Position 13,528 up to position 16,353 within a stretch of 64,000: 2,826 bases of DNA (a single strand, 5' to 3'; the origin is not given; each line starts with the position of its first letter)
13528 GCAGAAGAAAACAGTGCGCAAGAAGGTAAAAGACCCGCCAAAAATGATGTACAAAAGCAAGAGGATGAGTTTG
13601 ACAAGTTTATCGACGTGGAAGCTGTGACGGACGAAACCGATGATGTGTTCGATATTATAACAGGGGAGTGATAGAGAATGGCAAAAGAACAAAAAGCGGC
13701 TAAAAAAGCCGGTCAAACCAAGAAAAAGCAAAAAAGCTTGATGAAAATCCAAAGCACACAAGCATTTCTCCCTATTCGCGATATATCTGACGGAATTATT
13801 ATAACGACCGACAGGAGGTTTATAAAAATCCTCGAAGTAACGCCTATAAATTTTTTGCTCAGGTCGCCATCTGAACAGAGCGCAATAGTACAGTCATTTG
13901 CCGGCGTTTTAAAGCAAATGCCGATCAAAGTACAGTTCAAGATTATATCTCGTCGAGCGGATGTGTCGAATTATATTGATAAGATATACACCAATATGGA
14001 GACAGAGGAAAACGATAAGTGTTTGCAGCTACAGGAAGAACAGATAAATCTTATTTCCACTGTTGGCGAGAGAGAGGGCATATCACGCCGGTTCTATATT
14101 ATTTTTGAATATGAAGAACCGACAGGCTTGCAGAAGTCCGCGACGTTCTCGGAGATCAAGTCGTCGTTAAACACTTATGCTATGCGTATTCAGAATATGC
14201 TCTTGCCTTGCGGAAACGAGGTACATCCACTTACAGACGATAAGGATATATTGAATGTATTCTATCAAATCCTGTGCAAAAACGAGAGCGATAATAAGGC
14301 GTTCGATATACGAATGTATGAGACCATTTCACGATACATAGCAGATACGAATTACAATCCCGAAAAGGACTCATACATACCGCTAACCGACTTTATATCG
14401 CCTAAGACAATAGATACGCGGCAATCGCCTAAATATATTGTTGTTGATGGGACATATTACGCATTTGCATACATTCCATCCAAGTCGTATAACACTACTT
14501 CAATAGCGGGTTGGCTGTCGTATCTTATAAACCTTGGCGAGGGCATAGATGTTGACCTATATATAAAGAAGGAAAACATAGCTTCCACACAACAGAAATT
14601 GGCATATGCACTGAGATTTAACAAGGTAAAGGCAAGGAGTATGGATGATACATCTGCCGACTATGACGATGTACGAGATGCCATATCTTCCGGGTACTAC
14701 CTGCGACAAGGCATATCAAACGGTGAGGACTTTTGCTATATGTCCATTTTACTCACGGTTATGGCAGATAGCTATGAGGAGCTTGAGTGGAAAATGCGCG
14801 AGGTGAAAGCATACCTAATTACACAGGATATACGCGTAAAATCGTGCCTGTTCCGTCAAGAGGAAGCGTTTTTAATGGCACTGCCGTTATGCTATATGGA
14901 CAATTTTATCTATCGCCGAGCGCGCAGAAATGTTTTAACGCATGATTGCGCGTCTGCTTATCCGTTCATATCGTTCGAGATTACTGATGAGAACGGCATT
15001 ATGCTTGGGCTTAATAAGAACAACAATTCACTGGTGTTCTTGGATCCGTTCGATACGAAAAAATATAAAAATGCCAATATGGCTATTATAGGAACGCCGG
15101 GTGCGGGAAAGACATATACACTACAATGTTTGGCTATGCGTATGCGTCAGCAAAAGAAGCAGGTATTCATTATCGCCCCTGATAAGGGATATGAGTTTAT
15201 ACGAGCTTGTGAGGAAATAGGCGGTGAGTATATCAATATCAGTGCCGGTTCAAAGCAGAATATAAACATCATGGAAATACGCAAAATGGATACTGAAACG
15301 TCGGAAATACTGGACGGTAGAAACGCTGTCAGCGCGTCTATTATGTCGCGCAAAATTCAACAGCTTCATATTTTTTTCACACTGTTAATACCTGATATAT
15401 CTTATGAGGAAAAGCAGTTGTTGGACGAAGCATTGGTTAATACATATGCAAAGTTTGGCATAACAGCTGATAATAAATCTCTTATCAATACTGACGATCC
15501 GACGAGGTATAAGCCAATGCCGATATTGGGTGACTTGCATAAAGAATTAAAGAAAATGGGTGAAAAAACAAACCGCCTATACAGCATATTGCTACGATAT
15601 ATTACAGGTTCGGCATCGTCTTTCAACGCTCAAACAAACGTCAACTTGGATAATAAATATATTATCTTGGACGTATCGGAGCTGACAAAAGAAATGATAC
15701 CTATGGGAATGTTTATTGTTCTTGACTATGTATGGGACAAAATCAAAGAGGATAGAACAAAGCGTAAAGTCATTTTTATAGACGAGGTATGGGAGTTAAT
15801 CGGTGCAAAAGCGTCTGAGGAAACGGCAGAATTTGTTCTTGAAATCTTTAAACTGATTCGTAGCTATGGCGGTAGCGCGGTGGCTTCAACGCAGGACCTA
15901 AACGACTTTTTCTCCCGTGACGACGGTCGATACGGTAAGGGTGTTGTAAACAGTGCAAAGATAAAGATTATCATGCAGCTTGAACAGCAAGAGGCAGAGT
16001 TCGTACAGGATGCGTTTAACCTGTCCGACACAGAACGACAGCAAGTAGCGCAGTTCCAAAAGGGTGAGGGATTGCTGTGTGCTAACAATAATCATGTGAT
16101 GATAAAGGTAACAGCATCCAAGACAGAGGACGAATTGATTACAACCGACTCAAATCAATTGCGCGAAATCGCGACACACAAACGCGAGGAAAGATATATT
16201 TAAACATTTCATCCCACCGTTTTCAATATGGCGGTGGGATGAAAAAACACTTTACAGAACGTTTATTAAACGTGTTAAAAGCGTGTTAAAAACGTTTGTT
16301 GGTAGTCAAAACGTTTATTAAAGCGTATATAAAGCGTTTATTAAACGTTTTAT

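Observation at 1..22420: Integrative element with an atypical gene set: sigma factor, CpaB-like, S1-like, PrgI-VirB4, wHTH, RusA-like, Rep/relaxase candidate, NdpA, Xis, Int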

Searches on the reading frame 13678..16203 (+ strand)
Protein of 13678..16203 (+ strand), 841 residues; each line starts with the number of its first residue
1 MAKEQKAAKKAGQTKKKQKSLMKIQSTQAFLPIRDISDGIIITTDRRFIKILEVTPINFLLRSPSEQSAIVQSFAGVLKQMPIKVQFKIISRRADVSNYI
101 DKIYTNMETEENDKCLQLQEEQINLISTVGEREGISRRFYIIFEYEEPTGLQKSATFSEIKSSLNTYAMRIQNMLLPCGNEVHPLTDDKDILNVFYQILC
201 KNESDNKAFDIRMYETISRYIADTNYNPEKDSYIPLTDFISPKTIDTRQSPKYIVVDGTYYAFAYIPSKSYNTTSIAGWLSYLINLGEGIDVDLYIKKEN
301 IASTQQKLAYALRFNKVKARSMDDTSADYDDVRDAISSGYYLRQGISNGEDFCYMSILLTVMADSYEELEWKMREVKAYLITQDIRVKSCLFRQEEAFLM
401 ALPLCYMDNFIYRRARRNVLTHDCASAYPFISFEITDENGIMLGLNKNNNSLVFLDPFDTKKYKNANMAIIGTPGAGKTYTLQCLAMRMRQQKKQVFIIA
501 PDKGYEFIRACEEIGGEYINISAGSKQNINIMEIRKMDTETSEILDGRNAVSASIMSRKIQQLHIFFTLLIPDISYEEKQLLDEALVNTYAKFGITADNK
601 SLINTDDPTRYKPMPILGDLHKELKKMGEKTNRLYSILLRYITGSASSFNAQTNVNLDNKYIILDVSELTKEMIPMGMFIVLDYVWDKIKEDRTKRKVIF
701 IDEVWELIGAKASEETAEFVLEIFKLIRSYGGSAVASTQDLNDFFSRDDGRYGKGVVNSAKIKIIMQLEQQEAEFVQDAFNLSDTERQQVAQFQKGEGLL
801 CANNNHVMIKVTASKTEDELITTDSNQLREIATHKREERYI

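Call 4: search_protein_families(library=pfam, proteins=[window:13678-16203:+], max_evalue=0.01)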
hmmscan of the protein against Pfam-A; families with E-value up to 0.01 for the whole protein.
window:13678-16203:+ (841 aa): 15 families
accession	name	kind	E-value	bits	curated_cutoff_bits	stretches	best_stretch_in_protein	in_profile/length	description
PF19044.6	P-loop_TraG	-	2.2e-20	73.1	25.8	2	637-798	187-350/413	TraG P-loop domain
PF12846.13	AAA_10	-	2.6e-10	40.3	27.5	1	459-784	15-320/362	AAA-like domain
PF13401.12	AAA_22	-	2.6e-05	25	27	1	466-515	6-55/130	AAA domain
PF01935.23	DUF87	-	4.2e-05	24.2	23.2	1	459-670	17-205/220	Helicase HerA, central domain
PF10412.15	TrwB_AAD_bind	-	8.5e-05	22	20.5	1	462-499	12-49/387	Type IV secretion-system coupling protein DNA-binding domain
PF13245.12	AAA_19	-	0.00012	22.7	25.1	1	463-502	9-50/134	AAA domain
PF20720.3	nSTAND3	-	0.00031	20.9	27.2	1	465-502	17-55/155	Novel STAND NTPase 3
PF00004.35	AAA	-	0.00046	21.1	21.2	0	660-720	25-85/131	ATPase family associated with various cellular activities (AAA)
PF13604.12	AAA_30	-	0.0013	19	27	1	468-503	21-56/191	AAA domain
PF00448.28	SRP54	-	0.0021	18.2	22.7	1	468-502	4-38/196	SRP54-type protein, GTPase domain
PF04851.21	ResIII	-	0.0029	18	22.5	0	463-503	21-63/164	Type III restriction enzyme, res subunit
PF00005.33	ABC_tran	-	0.0049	17.9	25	0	460-496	6-42/137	ABC transporter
PF13521.12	AAA_28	-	0.007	17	27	0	468-636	2-154/164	AAA domain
PF04665.18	Pox_A32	-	0.0083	16.1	22.8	0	464-502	12-50/242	Poxvirus A32 protein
PF06414.18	Zeta_toxin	-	0.0094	15.8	22.3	0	470-514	21-64/199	Zeta toxin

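Call 8: find_encoding_contigs(protein=window:13678-16203:+, flank=10000, max_places=10)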
Protein window:13678-16203:+ (841 aa): no gene with exactly this product is on record in the collection.

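Call 9: search_protein_families(library=ncbifam, proteins=[window:13678-16203:+], max_evalue=0.01)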
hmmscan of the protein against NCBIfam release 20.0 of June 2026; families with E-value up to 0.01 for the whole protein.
window:13678-16203:+ (841 aa): 14 families
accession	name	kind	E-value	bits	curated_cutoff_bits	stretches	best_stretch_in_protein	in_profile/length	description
NF045975.1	VirB4_plasma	equivalog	8.1e-84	281.9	590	1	14-821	91-893/894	Mbov_0397 family ICE element conjugal transfer ATPase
NF045971.1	conju_CD1110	equivalog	2.2e-81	274.3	325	1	36-809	11-734/752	VirB4-like conjugal transfer ATPase, CD1110 family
TIGR02746.1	TraC-F-type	equivalog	1.7e-40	138.7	567.05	1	330-832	293-780/800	type IV secretion system protein TraC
TIGR00929.1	VirB4_CagE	subfamily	5e-30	104.4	643.1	1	26-795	7-729/792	VirB4 family type IV secretion/conjugal transfer ATPase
NF010278.0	PRK13721.1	subfamily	6.1e-20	70.7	1177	1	343-795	352-790/874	type IV secretion system protein TraC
TIGR03783.1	Bac_Flav_CT_G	subfamily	8e-13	47.1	261.55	1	632-793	597-760/829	TraG family conjugative transposon ATPase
TIGR03744.1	traC_PFL_4706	equivalog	5.6e-09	34.4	520.6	1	313-500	323-510/892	conjugative transfer ATPase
NF010447.0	PRK13873.1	equivalog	2.8e-06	25.6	1020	0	352-542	329-519/815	conjugal transfer protein TrbE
NF010473.0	PRK13898.1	equivalog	9.9e-05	20.5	1050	1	468-539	450-519/801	type IV secretion system ATPase VirB4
NF005992.0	PRK08116.1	subfamily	0.00039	19.6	189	1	417-500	71-149/269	hypothetical protein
TIGR03499.1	FlhF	equivalog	0.0051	16.9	174.15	0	464-502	197-237/286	flagellar biosynthesis GTPase FlhF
NF042935.1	SCO6880_fam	subfamily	0.0058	15.6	60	1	323-405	398-476/477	SCO6880 family protein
TIGR00064.1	ftsY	equivalog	0.006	15.9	260.7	0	459-502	73-116/279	signal recognition particle-docking protein FtsY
TIGR00750.1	lao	equivalog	0.0082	15.3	240.75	0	453-504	22-73/300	methylmalonyl Co-A mutase-associated GTPase MeaB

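Call 10: search_dna_similar(query=window:13678-16203:+, collection=plasmids, mode=protein, max_rows=20)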
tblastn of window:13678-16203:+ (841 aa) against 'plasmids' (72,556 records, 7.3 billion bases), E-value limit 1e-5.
The search stops at 5000 records and this limit was reached: more records match than are counted here, and every count below describes the 5000 best-scoring records only.
Records with a match: at least 5000; places in all: 5140; records where one place covers at least 80% of the query: 40.
Best place of each record, by identity: <60% 5000.
By first word of the organism name: Escherichia 1452; Klebsiella 547; Bacillus 409; Salmonella 258; Enterococcus 256; Acinetobacter 255; Staphylococcus 179; Citrobacter 170; Burkholderia 97; Lactiplantibacillus 94; and 203 more.
By predicted mobility (MOB-suite, as given by PLSDB): conjugative 4110; non-mobilizable 648; mobilizable 242.
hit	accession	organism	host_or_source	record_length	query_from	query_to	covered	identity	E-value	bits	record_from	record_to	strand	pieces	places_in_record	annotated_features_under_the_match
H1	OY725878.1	Subdoligranulum variabile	-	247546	30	839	96%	47.3%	0e+0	805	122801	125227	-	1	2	record has no annotation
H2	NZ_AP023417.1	Vescimonas fastidiosa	Homo sapiens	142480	24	823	95%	46.8%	0e+0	775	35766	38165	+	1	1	PrgI family protein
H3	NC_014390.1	Butyrivibrio proteoclasticus B316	-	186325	27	826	95%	29.5%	9e-108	372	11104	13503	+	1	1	type IV secretory system conjugative DNA transfer family protein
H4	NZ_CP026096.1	Peribacillus asahii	cell culture,long-term organic manure ...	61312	25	820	90%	26.7%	1e-32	210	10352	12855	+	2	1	DUF87 domain-containing protein | hypothetical protein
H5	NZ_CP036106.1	Bacillus mycoides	cell culture,soil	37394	26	821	95%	25.2%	2e-58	225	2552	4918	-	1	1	DUF87 domain-containing protein | hypothetical protein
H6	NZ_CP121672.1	Halobacillus naozhouensis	Calliactis tricolor,single cell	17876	50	821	92%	25.4%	1e-44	182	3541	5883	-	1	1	hypothetical protein (x2)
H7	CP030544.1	Staphylococcus aureus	Homo sapiens,nares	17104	31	821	94%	24.5%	1e-41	172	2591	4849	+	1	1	hypothetical protein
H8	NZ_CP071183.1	Alicyclobacillus mengziensis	water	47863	25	820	95%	24.3%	5e-45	184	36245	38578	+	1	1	hypothetical protein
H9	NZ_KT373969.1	Staphylococcus pseudintermedius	-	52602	25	821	95%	24.2%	1e-41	173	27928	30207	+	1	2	hypothetical protein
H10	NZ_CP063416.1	Parageobacillus thermoglucosidasius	soil,soil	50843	32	831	95%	24.1%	7e-40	167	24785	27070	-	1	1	hypothetical protein (x2)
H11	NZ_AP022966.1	Bacillus cereus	-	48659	28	821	94%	24.3%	2e-53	210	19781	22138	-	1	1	DUF87 domain-containing protein | hypothetical protein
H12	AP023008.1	Bacillus cereus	-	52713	28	821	94%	24.3%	2e-53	210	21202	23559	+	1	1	hypothetical protein (x2)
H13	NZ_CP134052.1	Brevibacillus brevis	cell culture,cell culture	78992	25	824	95%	23.7%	2e-44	182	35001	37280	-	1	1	TraC family protein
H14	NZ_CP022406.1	Clostridium sporogenes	-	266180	33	823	94%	23.8%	3e-45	184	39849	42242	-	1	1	ATP-binding protein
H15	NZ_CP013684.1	Clostridium botulinum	Microbial isolate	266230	33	823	94%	23.8%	3e-45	184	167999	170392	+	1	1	ATP-binding protein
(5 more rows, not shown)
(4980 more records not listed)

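Call 11: search_dna_similar(query=window:13678-16203:+, collection=phages, mode=protein, max_rows=20)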
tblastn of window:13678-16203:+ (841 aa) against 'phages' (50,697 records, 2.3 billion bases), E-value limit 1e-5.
Records with a match: 44; places in all: 44; records where one place covers at least 80% of the query: 14.
Best place of each record, by identity: <60% 44.
By first word of the organism name: Bacteriophage 38; Bacillus 2; Streptococcus 2; Enterococcus 1; Salmonella 1.
By host as written in the record: - 39; Bacillus megaterium str. ATCC 43725 2; Enterococcus faecalis 1; Streptococcus gallolyticus BSJ31 1; Streptococcus gallolyticus BSJ27 1.
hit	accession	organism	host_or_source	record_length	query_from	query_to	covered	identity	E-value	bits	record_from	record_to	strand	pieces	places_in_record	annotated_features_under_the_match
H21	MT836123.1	Bacteriophage sp.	human fecal samples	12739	30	839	96%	48.2%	0e+0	816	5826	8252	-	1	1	record has no annotation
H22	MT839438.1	Bacteriophage sp.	human fecal samples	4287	30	832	95%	48.1%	0e+0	790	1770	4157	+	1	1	record has no annotation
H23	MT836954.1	Bacteriophage sp.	human fecal samples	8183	30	839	96%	47.4%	0e+0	810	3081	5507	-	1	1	record has no annotation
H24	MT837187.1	Bacteriophage sp.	human fecal samples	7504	21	831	96%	46.6%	0e+0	769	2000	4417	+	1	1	record has no annotation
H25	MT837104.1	Bacteriophage sp.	human fecal samples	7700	74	839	91%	46.1%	0e+0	705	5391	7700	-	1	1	record has no annotation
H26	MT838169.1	Bacteriophage sp.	human fecal samples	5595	23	727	84%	47.0%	0e+0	681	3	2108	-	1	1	record has no annotation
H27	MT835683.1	Bacteriophage sp.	human fecal samples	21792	26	823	91%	38.6%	1e-138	561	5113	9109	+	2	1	record has no annotation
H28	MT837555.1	Bacteriophage sp.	human fecal samples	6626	24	642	74%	45.2%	3e-176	565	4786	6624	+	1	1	record has no annotation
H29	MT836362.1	Bacteriophage sp.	human fecal samples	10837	26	739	81%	39.2%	3e-116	500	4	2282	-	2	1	record has no annotation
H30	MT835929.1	Bacteriophage sp.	human fecal samples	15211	25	800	92%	23.3%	3e-36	154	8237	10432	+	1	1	record has no annotation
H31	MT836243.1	Bacteriophage sp.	human fecal samples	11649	25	804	93%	23.0%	1e-32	143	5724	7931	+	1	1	record has no annotation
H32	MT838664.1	Bacteriophage sp.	human fecal samples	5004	25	804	93%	21.3%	1e-27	126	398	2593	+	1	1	record has no annotation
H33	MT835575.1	Bacteriophage sp.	human fecal samples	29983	25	800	92%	21.1%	5e-28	128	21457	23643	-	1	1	record has no annotation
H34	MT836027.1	Bacteriophage sp.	human fecal samples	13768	25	746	86%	22.6%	1e-20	104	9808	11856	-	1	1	record has no annotation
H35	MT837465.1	Bacteriophage sp.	human fecal samples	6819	38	800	91%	21.2%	2e-19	100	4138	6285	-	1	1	record has no annotation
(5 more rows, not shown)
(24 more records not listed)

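Call 12: get_annotated_region(hit=H2, flank=12000)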
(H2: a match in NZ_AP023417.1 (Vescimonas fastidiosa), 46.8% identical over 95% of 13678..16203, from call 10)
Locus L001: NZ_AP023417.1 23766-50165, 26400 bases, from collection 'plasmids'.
description: Vescimonas fastidiosa strain MM35 plasmid pMM35_02
organism: Vescimonas fastidiosa (NCBI taxid 2714353)
taxonomy: Bacteria; Bacillota; Clostridia; Eubacteriales; Oscillospiraceae; Vescimonas; Vescimonas fastidiosa
host: -; source: Homo sapiens; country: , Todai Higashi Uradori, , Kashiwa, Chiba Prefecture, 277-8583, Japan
typing (MOB-suite, as given by PLSDB): non-mobilizable
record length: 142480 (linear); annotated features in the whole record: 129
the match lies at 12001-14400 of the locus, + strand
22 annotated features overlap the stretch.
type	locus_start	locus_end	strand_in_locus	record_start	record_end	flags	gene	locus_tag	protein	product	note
CDS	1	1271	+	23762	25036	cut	-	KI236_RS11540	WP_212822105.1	adenylosuccinate synthase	GO:0006164 - purine nucleotide biosynthetic process [Evidence IEA]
CDS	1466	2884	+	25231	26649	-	purB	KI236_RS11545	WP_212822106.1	adenylosuccinate lyase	GO:0009152 - purine ribonucleotide biosynthetic process [Evidence IEA]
CDS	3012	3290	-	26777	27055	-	-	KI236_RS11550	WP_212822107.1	hypothetical protein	-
CDS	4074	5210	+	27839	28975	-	-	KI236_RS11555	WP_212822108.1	helix-turn-helix domain-containing protein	-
CDS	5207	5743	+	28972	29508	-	-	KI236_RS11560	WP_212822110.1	hypothetical protein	-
CDS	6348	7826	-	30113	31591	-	-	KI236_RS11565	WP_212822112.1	hypothetical protein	-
CDS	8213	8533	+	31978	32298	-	-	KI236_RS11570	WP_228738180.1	fimbrial protein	-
CDS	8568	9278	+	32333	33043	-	-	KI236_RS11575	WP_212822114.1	hypothetical protein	-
CDS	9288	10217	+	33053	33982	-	-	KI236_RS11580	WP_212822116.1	hypothetical protein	-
CDS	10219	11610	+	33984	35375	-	-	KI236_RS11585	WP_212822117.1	C39 family peptidase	-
CDS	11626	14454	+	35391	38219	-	-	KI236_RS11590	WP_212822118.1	PrgI family protein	-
CDS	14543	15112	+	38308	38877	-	-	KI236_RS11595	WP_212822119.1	DUF5697 family protein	-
CDS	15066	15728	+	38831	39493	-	-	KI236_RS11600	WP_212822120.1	DUF6100 family protein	-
CDS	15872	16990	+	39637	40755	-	-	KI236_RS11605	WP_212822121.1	hypothetical protein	-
CDS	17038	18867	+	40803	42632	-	-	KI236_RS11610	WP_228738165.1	VirD4-like conjugal transfer protein, CD1115 family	-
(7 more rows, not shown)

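Call 13: get_annotated_region(hit=H21, flank=10000)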
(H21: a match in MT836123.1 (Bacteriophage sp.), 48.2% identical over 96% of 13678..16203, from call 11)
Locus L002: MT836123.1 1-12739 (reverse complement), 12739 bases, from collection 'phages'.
description: UNVERIFIED: Bacteriophage sp. clone scaffold_1463 genomic sequence.
organism: Bacteriophage sp. (NCBI taxid 38018)
taxonomy: Viruses
host: -; source: human fecal samples; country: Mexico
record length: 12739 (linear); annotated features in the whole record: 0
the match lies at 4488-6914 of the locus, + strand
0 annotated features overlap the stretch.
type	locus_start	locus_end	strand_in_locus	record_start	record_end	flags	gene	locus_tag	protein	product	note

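Call 20: search_protein_families(library=pfam, proteins=[L002:247-708:+, L002:748-1458:+, L002:1350-2462:+, L002:2463-3839:+, L002:6974-7588:+, L002:7592-8254:+, L002:8460-9524:+, L002:9536-11443:+, L002:11367-12680:-], max_evalue=1)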
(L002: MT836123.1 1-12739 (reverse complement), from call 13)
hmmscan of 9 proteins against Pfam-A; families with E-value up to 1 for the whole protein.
L002:247-708:+ (153 aa): 3 families
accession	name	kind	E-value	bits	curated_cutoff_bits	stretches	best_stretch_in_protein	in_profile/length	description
PF04956.18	TrbC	-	0.0049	17.5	27.9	1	45-102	7-64/98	TrbC/VIRB2 pilin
PF12963.12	DUF3852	-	0.019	15.8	25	1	46-104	3-63/107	Protein of unknown function (DUF3852)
PF01616.22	Orbi_NS3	-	0.075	13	27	1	49-124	85-156/179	Orbivirus NS3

L002:748-1458:+ (236 aa): 0 families

L002:1350-2462:+ (370 aa): 0 families

L002:2463-3839:+ (458 aa): 3 families
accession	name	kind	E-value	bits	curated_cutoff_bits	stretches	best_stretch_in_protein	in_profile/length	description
PF13529.12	Peptidase_C39_2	-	2.3e-21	77.3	24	1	294-426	3-143/143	Peptidase_C39 like family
PF03412.21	Peptidase_C39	-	0.011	15.9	22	1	404-430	84-110/133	Peptidase C39 family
PF11814.14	DUF3335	-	0.23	11.4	25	0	379-434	117-174/206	Peptidase_C39 like family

L002:6974-7588:+ (204 aa): 3 families
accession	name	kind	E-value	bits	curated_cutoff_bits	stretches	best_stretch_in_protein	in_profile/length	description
PF18954.5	DUF5697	-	2.5e-51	174.5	27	1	44-198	3-161/161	Family of unknown function (DUF5697)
PF10411.14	DsbC_N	-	0.033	14.2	25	1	173-202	21-51/70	Disulfide bond isomerase protein N-terminal domain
PF14506.12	CppA_N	-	0.16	12.5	25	0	66-107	74-114/124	CppA N-terminal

L002:7592-8254:+ (220 aa): 1 family
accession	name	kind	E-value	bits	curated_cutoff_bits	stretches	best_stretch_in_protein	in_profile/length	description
PF19595.4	DUF6100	-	1.8e-83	280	27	1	5-219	6-220/222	Family of unknown function (DUF6100)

L002:8460-9524:+ (354 aa): 0 families

L002:9536-11443:+ (635 aa): 3 families
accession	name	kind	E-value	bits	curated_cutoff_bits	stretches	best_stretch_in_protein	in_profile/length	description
PF02534.20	T4SS-DNA_transf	-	5.1e-46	157.9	20.1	1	157-562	47-449/468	Type IV secretory system Conjugative DNA transfer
PF12696.13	TraG-D_C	-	2.2e-23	83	22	1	409-534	1-125/126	TraM recognition site of TraD and TraG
PF10412.15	TrwB_AAD_bind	-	4.2e-12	46.1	20.5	1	156-543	17-376/387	Type IV secretion-system coupling protein DNA-binding domain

L002:11367-12680:- (437 aa): 0 families

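Call 53: get_annotated_region(hit=H1, flank=14000)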
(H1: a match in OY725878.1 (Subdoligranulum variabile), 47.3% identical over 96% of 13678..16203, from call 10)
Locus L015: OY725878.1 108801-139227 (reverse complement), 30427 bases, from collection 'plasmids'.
description: Subdoligranulum variabile strain Subdoligranulum variabile TSDC17.2-1.1 genome assembly, plasmid: 44
organism: Subdoligranulum variabile (NCBI taxid 214851)
taxonomy: Bacteria; Bacillota; Clostridia; Eubacteriales; Oscillospiraceae; Subdoligranulum; Subdoligranulum variabile
host: -; source: -; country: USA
typing (MOB-suite, as given by PLSDB): non-mobilizable
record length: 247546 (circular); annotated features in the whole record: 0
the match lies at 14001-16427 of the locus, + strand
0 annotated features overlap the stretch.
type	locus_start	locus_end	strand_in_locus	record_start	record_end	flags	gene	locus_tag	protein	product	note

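Call 70: find_related_loci(query=window:13678-16203:+, collection=viral_contigs, flank=10000)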
Query window:13678-16203:+ (841 aa) in viral_contigs; peptide patterns used: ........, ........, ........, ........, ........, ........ (x = any residue, [..] = any of these).
3 stretches matched a pattern, but none encodes a relative of the query by tblastn (E <= 1e-3).

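Call 77: search_protein_families(library=pfam, proteins=[L001:15360-15728:+, L002:7889-8254:+, L015:17473-17838:+], max_evalue=10)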
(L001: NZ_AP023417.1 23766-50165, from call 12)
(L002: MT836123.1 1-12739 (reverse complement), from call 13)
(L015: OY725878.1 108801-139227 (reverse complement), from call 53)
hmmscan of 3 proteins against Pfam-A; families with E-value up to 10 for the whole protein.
L001:15360-15728:+ (122 aa): 3 families
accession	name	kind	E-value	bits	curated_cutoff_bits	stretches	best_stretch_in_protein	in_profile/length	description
PF19595.4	DUF6100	-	7.3e-43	147.2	27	1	1-121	100-220/222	Family of unknown function (DUF6100)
PF11682.14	Zn_ribbon_11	-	0.018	15.1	24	1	34-49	19-34/37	Probable zinc-ribbon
PF21759.2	AIR2-like_ZnK4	-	1.8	9.2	27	0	4-11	6-13/25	AIR2-like, CCHC-type 1 zinc finger 4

L002:7889-8254:+ (121 aa): 1 family
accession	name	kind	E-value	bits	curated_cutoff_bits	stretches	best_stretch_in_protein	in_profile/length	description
PF19595.4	DUF6100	-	9.1e-50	169.8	27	1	1-120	101-220/222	Family of unknown function (DUF6100)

L015:17473-17838:+ (121 aa): 1 family
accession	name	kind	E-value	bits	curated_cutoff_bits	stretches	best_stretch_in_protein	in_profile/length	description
PF19595.4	DUF6100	-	7.1e-49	166.9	27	1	1-120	101-220/222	Family of unknown function (DUF6100)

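Call 114: find_related_loci(query=A10, collection=metagenome_contigs, flank=10000)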
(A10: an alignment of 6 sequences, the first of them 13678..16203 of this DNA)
Query A10 (841 aa) in metagenome_contigs; peptide patterns used: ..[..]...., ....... (x = any residue, [..] = any of these).
599 stretches matched a pattern (row limit reached: there are more); 38 encode a relative of the query (tblastn E <= 1e-3); 38 distinct loci.
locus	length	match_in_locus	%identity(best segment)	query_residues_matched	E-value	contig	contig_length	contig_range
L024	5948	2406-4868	61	15-837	0e+0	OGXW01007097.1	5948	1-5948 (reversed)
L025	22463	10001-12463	61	15-837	0e+0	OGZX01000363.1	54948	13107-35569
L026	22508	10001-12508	58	1-840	0e+0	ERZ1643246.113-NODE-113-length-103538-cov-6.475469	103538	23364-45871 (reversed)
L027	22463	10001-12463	61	15-837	0e+0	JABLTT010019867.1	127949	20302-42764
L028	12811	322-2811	43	8-839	0e+0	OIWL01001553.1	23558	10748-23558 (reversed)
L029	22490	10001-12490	43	8-839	0e+0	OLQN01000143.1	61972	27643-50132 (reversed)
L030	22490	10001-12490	43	8-839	0e+0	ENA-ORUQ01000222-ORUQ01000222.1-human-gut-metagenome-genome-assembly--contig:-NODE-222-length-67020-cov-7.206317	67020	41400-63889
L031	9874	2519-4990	42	15-839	0e+0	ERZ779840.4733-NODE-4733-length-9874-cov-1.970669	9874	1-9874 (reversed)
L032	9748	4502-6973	42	15-839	0e+0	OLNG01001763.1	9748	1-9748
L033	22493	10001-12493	43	6-838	0e+0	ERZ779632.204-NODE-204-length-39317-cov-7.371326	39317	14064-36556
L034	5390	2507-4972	43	12-838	0e+0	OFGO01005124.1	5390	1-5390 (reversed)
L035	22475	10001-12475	43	6-831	0e+0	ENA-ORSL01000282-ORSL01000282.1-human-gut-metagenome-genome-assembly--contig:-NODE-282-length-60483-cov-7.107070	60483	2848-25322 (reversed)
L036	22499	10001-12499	54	9-839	0e+0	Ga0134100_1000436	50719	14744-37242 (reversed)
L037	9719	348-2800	56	6-836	0e+0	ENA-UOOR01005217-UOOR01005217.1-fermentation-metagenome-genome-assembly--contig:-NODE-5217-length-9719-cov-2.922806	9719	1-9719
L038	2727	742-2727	43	21-675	0e+0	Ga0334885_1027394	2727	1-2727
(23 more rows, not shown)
